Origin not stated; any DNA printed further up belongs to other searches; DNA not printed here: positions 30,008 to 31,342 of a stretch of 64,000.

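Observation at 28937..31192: Unusual 751 aa tri-domain fusion: nucleotidyltransferase-like + dTMP-kinase-like P-loop kinase + GT4 glycosyltransferase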

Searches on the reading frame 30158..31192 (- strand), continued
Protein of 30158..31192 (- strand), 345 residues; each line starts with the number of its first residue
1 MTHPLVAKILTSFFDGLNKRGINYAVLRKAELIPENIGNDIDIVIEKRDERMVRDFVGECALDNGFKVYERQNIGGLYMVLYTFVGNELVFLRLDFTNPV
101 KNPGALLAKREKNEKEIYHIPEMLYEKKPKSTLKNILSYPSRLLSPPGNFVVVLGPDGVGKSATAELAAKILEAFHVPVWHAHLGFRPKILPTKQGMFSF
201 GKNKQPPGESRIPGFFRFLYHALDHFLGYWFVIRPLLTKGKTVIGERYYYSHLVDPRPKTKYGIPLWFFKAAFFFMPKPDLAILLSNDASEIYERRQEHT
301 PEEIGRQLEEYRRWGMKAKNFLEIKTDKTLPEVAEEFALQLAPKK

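Call 36: find_encoding_contigs(protein=P0054, flank=8000, max_places=2)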
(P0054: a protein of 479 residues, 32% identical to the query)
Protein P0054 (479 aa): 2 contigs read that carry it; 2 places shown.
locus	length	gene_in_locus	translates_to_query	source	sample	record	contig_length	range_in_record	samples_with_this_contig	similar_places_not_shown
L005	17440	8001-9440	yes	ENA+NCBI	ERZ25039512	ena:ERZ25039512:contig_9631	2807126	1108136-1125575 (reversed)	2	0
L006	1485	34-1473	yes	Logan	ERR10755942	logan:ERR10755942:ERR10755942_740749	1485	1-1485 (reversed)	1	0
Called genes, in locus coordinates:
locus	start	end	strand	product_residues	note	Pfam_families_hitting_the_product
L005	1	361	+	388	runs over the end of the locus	PF06283:ThuA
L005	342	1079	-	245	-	PF00072:Response_reg (weak), PF00196:GerE, PF08281:Sigma70_r4_2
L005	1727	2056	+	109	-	PF07238:PilZ (weak)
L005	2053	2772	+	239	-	PF02563:Poly_export, PF10531:SLBB (weak), PF22461:SLBB_2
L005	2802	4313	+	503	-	PF02706:Wzz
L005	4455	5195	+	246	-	-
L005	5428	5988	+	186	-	PF02357:NusG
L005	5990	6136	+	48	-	-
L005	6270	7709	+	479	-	PF13727:CoA_binding_3, PF02397:Bac_transf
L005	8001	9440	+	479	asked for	-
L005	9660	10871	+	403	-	PF01636:APH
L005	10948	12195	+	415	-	-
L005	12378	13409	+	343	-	PF13579:Glyco_trans_4_4 (weak), PF13439:Glyco_transf_4 (weak), PF00534:Glycos_transf_1, PF13692:Glyco_trans_1_4, PF13524:Glyco_trans_1_2 (weak)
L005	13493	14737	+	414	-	PF20706:GT4-conflict, PF00534:Glycos_transf_1, PF13692:Glyco_trans_1_4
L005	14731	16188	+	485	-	PF04932:Wzy_C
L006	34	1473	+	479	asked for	-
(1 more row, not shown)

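Call 45: search_protein_families(library=ncbifam, proteins=[P0054, P0050, window:30158-31192:-], max_evalue=0.1)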
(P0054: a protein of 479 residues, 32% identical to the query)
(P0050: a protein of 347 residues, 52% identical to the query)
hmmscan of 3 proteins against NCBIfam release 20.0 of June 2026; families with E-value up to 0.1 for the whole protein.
P0054 (479 aa): 3 families
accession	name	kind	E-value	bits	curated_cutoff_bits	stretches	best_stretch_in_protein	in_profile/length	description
NF010068.0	PRK13548.1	equivalog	0.015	14.4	261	1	258-285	30-57/261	heme ABC transporter ATP-binding protein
NF005994.0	PRK08118.1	equivalog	0.027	14.5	215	1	262-304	4-46/172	DNA topology modulation protein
TIGR01526.1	nadR_NMN_Atrans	equivalog_domain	0.045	13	341.15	1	250-288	156-191/325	nicotinamide-nucleotide adenylyltransferase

P0050 (347 aa): 8 families
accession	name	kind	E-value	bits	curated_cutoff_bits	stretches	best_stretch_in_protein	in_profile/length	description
TIGR00041.1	DTMP_kinase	equivalog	9.5e-06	25.4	83.25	1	148-339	4-195/196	dTMP kinase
NF003122.0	PRK04040.1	equivalog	0.00071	19.1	155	0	264-318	95-145/189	adenylate kinase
TIGR01351.1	adk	subfamily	0.02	14.5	168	0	151-178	2-29/212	adenylate kinase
TIGR03864.1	PQQ_ABC_ATP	hypoth_equivalog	0.02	14.3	302.25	1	146-174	25-53/236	ABC transporter, ATP-binding subunit, PQQ-dependent alcohol dehydrogenase system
TIGR04520.1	ECF_ATPase_1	equivalog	0.053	12.9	315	0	147-173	27-53/269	energy-coupling factor transporter ATPase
NF011102.0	PRK14529.1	equivalog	0.08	12.6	331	0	151-178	3-30/223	adenylate kinase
NF008653.0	PRK11650.1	subfamily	0.081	11.9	432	0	144-164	26-46/357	sn-glycerol-3-phosphate ABC transporter ATP-binding protein UgpC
NF010554.0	PRK13948.1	equivalog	0.089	12.3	217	0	284-345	105-174/192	shikimate kinase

window:30158-31192:- (345 aa): 1 family
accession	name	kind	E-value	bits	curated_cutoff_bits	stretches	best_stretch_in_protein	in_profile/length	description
TIGR00041.1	DTMP_kinase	equivalog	5.3e-08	32.8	83.25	1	232-311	82-160/196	dTMP kinase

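Call 46: search_protein_representatives(alignment_id=A1)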
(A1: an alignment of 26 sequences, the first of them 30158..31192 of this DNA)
Query: 26 sequences, 457 profile positions. Proteins with E-value up to 0.001 (for the whole library): 15488; up to 1e-10: 8000; up to 1e-30: 3394. The best 150 are listed.
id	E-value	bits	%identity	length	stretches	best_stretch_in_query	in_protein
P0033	2.4e-159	547.6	-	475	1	8-456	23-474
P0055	1.7e-151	521.7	-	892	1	17-455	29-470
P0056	7.4e-145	499.8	-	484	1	16-451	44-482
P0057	7.6e-143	493.2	-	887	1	11-453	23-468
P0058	1.2e-137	476.0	-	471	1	14-454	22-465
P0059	3.2e-137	474.6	-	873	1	15-454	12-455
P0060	4.1e-136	471.0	-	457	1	13-447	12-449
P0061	7.2e-136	470.2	-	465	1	8-447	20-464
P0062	1.8e-132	459.0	-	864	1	19-451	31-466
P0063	2.8e-132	458.4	-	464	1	15-453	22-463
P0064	3.6e-131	454.7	-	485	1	12-445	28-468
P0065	6.4e-130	450.6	-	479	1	12-450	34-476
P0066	1.9e-128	445.7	-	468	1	16-453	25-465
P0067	9.8e-128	443.4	-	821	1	30-450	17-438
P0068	2.4e-127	442.1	-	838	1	16-453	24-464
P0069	1.2e-126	439.7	-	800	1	22-450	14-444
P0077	4.7e-124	431.2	-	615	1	18-442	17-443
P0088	1.5e-119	416.4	-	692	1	17-452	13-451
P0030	1.5e-118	413.1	-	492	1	18-439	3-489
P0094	1.1e-117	410.2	-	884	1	16-446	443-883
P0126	5.9e-110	384.8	-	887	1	27-446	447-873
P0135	6.0e-109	381.5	-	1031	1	13-455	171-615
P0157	1.5e-106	373.6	-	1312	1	23-452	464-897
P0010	2.9e-104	366.0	-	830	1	20-437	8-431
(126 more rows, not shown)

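Call 47: search_protein_families(library=pfam, proteins=[P0055, P0057, P0059, P0067, P0069, P0094, P0135, P0157, P0077, P0088], max_evalue=0.0001)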
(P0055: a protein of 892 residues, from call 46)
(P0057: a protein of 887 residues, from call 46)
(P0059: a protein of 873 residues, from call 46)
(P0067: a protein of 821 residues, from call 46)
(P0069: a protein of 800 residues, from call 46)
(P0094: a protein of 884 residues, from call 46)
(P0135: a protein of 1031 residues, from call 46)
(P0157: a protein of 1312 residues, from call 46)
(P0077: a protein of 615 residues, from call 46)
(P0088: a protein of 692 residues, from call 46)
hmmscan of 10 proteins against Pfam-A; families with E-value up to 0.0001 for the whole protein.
P0055 (892 aa): 1 family
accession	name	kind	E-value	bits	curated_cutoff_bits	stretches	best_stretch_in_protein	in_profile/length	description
PF02223.23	Thymidylate_kin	-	1.1e-05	25.6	27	0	340-417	71-150/185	Thymidylate kinase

P0057 (887 aa): 1 family
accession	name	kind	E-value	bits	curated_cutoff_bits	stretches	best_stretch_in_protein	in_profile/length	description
PF02223.23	Thymidylate_kin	-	3.9e-06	27.1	27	0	341-423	72-156/185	Thymidylate kinase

P0059 (873 aa): 1 family
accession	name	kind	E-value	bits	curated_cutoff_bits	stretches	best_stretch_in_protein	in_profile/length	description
PF13191.12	AAA_16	-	7.3e-05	23.8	32.6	0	234-271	14-51/167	AAA ATPase domain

P0067 (821 aa): 3 families
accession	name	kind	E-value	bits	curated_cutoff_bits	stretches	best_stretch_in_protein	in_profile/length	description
PF02223.23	Thymidylate_kin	-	4.4e-10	40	27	1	239-417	3-184/185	Thymidylate kinase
PF01636.29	APH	-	4.5e-08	33.6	23.2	1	582-747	33-211/239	Phosphotransferase enzyme family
PF01633.27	Choline_kinase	-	8.8e-05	22.4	29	0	682-773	142-235/300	Choline/ethanolamine kinase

P0069 (800 aa): 0 families

P0094 (884 aa): 2 families
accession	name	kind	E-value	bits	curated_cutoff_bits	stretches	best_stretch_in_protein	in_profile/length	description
PF01554.23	MatE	-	1.4e-07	31.7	24.9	1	230-377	5-153/161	MatE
PF02223.23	Thymidylate_kin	-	5.1e-05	23.5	27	0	688-866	3-184/185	Thymidylate kinase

P0135 (1031 aa): 0 families

P0157 (1312 aa): 1 family
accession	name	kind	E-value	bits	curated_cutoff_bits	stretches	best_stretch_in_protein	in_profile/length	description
PF02223.23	Thymidylate_kin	-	1e-05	25.8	27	1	695-871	3-181/185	Thymidylate kinase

P0077 (615 aa): 0 families

P0088 (692 aa): 0 families

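Call 68: find_related_loci(query=A4, collection=genome_contigs, flank=8000)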
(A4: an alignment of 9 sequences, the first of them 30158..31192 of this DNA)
Query A4 (345 aa) in genome_contigs; peptide patterns used: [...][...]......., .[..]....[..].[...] (x = any residue, [..] = any of these).
600 stretches matched a pattern (row limit reached: there are more); 41 encode a relative of the query (tblastn E <= 1e-3); 41 distinct loci.
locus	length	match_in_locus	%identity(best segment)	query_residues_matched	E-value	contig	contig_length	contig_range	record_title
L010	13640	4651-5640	63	6-345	4e-138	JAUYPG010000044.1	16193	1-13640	MAG: Nanoarchaeota archaeon isolate C4_metabat.bin.115 C4_k141_304352, whole genome shotgun sequence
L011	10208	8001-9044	59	1-345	2e-135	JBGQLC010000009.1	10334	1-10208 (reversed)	MAG: Candidatus Paceibacteria bacterium isolate OBJ2_061818_050_47 k141_2095068_length_10334_cov_6.0000, whole genome sh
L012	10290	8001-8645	37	125-334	2e-25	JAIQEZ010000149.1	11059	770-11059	MAG: Terriglobia bacterium isolate SRVP_9 SR-VP_26_10_2019_B_40cm_scaffold_6443, whole genome shotgun sequence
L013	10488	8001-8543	35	130-313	6e-25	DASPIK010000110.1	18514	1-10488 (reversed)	MAG TPA_asm: Terriglobales bacterium isolate SMAG_U11981 k141_226416, whole genome shotgun sequence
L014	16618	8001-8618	30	130-338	6e-25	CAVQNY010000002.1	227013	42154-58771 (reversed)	MAG: uncultured Acidobacteriaceae bacterium isolate MFD01248.bin.1.34 genome assembly, contig: contig_1089, whole genome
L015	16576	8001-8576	33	142-336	5e-23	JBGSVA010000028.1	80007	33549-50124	MAG: Thermodesulfobacteriota bacterium isolate JTS-AC446 k141_3625779, whole genome shotgun sequence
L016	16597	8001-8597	34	142-342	8e-23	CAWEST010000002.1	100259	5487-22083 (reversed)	MAG: uncultured Acidobacteriota bacterium isolate MFD03399.bin.1.95 genome assembly, contig: contig_16795, whole genome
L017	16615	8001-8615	32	139-335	1e-22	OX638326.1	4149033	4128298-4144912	MAG: uncultured Alphaproteobacteria bacterium isolate 36580269-0a0b-41f5-a0f3-8f7859907d82 genome assembly, chromosome:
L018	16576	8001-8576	32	142-336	1e-22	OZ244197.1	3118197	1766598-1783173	MAG: Thermodesulfobacteriota bacterium isolate ec96ddf5-9e38-48dc-a8a0-7131a85d877a genome assembly, chromosome: 1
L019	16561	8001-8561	34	142-330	2e-22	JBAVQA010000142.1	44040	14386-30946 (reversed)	MAG: Candidatus Acidiferrales bacterium isolate MFD00689_ilm_asm_bin7 k127_87339, whole genome shotgun sequence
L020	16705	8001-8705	30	120-342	3e-22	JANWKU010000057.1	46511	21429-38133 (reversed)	MAG: Acidobacteriales bacterium isolate CRAIB_MAG101 c_000000027305, whole genome shotgun sequence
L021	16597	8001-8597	32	142-342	1e-21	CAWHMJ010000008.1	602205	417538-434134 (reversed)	MAG: uncultured Acidobacteriota bacterium isolate MFD00731.bin.1.195 genome assembly, contig: contig_57408, whole genome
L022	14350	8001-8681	28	128-338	1e-21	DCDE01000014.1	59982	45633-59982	MAG TPA_asm: candidate division WOR-3 bacterium UBA1063 UBA1063_contig_721, whole genome shotgun sequence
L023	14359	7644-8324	28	128-338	1e-21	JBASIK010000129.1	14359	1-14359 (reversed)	MAG: Bacteroidales bacterium isolate MFD13489_ilm_asm_bin48 k127_82618, whole genome shotgun sequence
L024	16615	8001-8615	32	135-341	9e-21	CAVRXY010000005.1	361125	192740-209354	MAG: uncultured Acidobacteriaceae bacterium isolate MFD02248.bin.1.69 genome assembly, contig: contig_13706, whole genom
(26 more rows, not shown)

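Call 78: search_protein_families(library=padloc, proteins=[P0054, P0067], max_evalue=0.01)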
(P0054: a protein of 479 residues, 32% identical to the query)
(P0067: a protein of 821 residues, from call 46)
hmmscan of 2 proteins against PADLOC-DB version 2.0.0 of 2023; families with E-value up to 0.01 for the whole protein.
P0054 (479 aa): 0 families

P0067 (821 aa): 3 families
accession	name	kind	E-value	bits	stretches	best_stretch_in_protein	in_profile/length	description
PDLC04690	PDC-M51B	-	9.4e-05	20.2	0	233-259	3-29/191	-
PDLC04140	mad8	-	0.0011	16.6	1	230-270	25-67/314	mads_8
PDLC04135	mad3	-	0.0042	14.7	0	232-253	22-43/374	mads_3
